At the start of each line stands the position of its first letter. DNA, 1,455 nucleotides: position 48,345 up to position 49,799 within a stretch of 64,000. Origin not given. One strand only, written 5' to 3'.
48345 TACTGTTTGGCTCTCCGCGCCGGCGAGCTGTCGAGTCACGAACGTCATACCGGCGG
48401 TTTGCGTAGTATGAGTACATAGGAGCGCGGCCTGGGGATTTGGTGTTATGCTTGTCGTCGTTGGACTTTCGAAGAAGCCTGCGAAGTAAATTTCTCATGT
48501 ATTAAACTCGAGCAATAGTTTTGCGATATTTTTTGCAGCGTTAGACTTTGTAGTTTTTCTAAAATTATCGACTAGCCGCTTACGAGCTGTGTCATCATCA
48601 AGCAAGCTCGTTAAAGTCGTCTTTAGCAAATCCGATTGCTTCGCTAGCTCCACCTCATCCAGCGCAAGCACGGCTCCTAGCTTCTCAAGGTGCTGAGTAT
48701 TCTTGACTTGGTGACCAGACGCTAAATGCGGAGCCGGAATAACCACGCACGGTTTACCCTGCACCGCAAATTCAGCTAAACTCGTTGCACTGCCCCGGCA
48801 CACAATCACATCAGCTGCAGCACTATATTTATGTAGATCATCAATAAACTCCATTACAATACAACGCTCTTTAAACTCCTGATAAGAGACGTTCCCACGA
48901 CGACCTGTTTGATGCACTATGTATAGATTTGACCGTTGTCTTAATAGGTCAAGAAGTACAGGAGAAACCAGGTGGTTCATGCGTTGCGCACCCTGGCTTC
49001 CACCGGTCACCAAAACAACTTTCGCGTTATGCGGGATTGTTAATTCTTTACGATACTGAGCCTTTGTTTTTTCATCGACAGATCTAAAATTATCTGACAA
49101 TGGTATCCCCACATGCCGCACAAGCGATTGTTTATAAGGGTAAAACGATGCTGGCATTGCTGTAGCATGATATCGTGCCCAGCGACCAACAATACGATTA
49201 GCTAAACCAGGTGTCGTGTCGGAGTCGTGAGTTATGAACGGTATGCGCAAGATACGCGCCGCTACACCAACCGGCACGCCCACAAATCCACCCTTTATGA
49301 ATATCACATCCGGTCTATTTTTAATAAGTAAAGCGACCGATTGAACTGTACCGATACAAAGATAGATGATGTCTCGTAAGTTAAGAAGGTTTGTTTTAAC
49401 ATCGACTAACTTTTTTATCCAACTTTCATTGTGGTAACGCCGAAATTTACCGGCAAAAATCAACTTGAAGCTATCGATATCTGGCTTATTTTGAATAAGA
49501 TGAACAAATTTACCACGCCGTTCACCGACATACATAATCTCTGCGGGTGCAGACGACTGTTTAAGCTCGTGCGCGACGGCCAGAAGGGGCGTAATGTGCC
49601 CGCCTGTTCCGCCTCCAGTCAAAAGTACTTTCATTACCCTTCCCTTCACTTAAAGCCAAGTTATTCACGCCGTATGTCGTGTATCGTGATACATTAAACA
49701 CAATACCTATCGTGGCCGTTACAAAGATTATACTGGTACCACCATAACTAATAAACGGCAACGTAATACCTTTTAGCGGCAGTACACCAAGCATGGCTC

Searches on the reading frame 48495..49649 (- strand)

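Call 56: search_protein_families(library=pfam, proteins=[window:48495-49649:-], max_evalue=0.001)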
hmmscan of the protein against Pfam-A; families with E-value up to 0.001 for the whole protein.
window:48495-49649:- (384 aa): 3 families
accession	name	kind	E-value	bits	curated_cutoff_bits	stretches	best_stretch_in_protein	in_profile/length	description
PF04101.22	Glyco_tran_28_C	-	3e-29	102.6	22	1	211-374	1-165/166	Glycosyltransferase family 28 C-terminal domain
PF03033.26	Glyco_transf_28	-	1.3e-20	74.3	26.2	1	8-159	1-135/139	Glycosyltransferase family 28 N-terminal domain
PF13439.12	Glyco_transf_4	-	0.00077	20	28.5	0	92-211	52-159/170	Glycosyltransferase Family 4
